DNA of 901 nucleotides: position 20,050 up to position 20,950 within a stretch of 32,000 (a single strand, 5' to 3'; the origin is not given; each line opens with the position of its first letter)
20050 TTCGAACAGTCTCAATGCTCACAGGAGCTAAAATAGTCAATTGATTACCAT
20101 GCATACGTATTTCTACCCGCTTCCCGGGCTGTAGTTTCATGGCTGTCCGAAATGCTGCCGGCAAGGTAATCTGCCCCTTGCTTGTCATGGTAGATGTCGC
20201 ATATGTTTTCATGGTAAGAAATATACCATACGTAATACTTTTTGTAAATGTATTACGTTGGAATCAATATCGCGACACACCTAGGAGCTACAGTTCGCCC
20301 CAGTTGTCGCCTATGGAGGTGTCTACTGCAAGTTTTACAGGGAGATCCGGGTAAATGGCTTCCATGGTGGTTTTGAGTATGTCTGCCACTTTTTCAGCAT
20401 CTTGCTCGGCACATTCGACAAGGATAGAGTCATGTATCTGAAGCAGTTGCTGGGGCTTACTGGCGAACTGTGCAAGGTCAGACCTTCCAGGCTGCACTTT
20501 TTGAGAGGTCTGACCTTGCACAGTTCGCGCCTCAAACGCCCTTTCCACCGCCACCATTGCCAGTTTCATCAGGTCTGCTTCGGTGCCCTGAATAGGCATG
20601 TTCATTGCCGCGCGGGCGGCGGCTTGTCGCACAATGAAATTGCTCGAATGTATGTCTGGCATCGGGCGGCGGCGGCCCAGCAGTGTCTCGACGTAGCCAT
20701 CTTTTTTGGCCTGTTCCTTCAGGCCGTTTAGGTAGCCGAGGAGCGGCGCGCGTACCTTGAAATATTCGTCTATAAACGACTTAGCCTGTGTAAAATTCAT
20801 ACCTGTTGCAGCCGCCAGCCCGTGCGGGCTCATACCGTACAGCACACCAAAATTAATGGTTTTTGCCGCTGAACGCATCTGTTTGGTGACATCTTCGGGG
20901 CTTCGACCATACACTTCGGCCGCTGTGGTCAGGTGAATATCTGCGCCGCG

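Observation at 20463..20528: Perfect 66-nt palindromic element inserted in frame in polA (RPE-like)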

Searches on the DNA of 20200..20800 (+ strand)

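Call 39: search_rna_families(source=window, start=20200, end=20800, threshold=evalue, max_evalue=10)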
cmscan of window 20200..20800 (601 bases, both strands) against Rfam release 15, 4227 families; matches with E-value up to 10: 14.
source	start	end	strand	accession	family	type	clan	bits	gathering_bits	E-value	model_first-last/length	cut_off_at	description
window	20464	20527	+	RF03255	mir-2188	Gene; miRNA;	-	30.5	60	0.00032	1-78/78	no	mir-2188 microRNA precursor family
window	20464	20527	-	RF03255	mir-2188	Gene; miRNA;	-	29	60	0.00081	1-78/78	no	mir-2188 microRNA precursor family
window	20463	20528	+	RF03906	mir-3199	Gene; miRNA;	-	27.4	100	0.013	10-78/87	no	mir-3199 microRNA precursor family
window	20464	20528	-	RF03270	MIR3712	Gene; miRNA;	-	27.3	94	0.0026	1-65/65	no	MIR3712 microRNA precursor family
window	20455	20537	-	RF03906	mir-3199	Gene; miRNA;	-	27.2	100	0.015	1-87/87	no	mir-3199 microRNA precursor family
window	20462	20528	+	RF03451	mir-3188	Gene; miRNA;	-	27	93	0.03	1-86/86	no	mir-3188 microRNA precursor family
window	20445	20538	+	RF04148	MIR844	Gene; miRNA;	-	25.6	70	0.0046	1-114/114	no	MIR844 microRNA precursor family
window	20463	20527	+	RF03270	MIR3712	Gene; miRNA;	-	24.8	94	0.014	1-65/65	no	MIR3712 microRNA precursor family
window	20469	20522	+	RF01047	HBV_epsilon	Cis-reg;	CL00104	20.7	45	0.2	1-61/61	no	HBV RNA encapsidation signal epsilon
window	20464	20527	-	RF03322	mir-1641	Gene; miRNA;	-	19.6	104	0.27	1-85/85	no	mir-1641 microRNA precursor family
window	20463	20528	+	RF03660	mir-4018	Gene; miRNA;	-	18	66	0.74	1-54/54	no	mir-4018 microRNA precursor family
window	20463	20528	-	RF03660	mir-4018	Gene; miRNA;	-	17.7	66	0.91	1-54/54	no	mir-4018 microRNA precursor family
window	20459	20534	+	RF00719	mir-326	Gene; miRNA;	-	16.1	66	3.8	1-95/95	no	mir-326 microRNA precursor family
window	20507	20576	-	RF00277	SNORD49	Gene; snRNA; snoRNA; CD-box;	CL00062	13.9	37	1.1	1-71/71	no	Small nucleolar RNA SNORD49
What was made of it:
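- On Conserved cis-regulatory RNA hairpin or intrinsic terminator: Rfam gives only sub-threshold miRNA-like hits of 16-30 bits against gathering scores of 60-104 (call 39).
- Rfam gives only sub-threshold generic hairpin matches (call 39).
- Tried and rejected: Rfam at a relaxed threshold gave only generic miRNA-precursor-like hairpin matches, far below the gathering scores (call 39).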

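Call 40: search_dna_similar(query=window:20450-20540:+, collection=phages, mode=distant, max_evalue=10)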
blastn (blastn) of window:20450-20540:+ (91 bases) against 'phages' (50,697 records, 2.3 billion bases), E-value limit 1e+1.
Records with a match: 10; places in all: 18; records where one place covers at least 80% of the query: 0.
Best place of each record, by identity: 90-95% 1; 80-90% 8; 60-80% 1.
By first word of the organism name: Gordonia 8; bajarodmic 1; Mollyvirus 1.
By host as written in the record: Gordonia terrae 3612 7; Peromyscus fraterculus 1; Gordonia sp. 1; - 1.
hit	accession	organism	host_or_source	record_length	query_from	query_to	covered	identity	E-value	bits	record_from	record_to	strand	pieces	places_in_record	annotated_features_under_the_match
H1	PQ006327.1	bajarodmic virus 227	Peromyscus fraterculus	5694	18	55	42%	78.9%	1e+1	34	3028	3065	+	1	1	replication initiator protein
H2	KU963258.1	Gordonia phage Katyusha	Gordonia terrae 3612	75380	59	84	29%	88.5%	1e+1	35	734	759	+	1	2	none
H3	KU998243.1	Gordonia phage Kvothe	Gordonia terrae 3612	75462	59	84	29%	88.5%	1e+1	35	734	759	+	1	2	none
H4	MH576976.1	Gordonia phage Teatealatte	Gordonia terrae 3612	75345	59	84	29%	88.5%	1e+1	35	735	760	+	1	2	none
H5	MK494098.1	Gordonia phage Tredge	Gordonia terrae 3612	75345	59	84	29%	88.5%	1e+1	35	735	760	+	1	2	none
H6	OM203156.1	Gordonia phage Niagara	Gordonia sp.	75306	59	84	29%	88.5%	1e+1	35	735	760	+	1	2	none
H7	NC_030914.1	Gordonia phage Kvothe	Gordonia terrae 3612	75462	59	84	29%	88.5%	1e+1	35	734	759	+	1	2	none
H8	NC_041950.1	Gordonia phage Katyusha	Gordonia terrae 3612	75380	59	84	29%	88.5%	1e+1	35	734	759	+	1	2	none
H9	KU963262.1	Gordonia phage Benczkowski14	Gordonia terrae 3612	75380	59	84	29%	88.5%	1e+1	35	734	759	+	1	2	none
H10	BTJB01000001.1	Mollyvirus Mo1-1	-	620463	69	91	25%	91.3%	1e+1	34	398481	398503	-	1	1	serine-threonine kinase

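Call 41: search_dna_similar(query=window:20450-20540:+, collection=plasmids, mode=distant, max_evalue=10)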
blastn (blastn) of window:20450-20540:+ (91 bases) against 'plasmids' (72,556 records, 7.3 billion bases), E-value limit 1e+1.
Records with a match: 2; places in all: 2; records where one place covers at least 80% of the query: 0.
Best place of each record, by identity: 95-99% 1; 90-95% 1.
By first word of the organism name: Aeromonas 1; Mycetohabitans 1.
By predicted mobility (MOB-suite, as given by PLSDB): non-mobilizable 1; conjugative 1.
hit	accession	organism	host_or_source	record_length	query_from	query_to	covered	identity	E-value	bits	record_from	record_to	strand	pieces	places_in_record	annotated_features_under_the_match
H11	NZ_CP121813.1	Aeromonas veronii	Homo sapiens,plasma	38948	35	62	31%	92.9%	7e-1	39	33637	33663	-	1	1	HNH endonuclease signature motif containing protein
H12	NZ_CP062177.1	Mycetohabitans rhizoxinica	-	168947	66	87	24%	95.5%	9e+0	37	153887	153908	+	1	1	none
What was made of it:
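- Phage and plasmid records gave nothing significant (calls 40, 41).
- Tried and rejected: A 91-nt query against phage and plasmid records gave E-values of 0.7 or worse (calls 40, 41).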
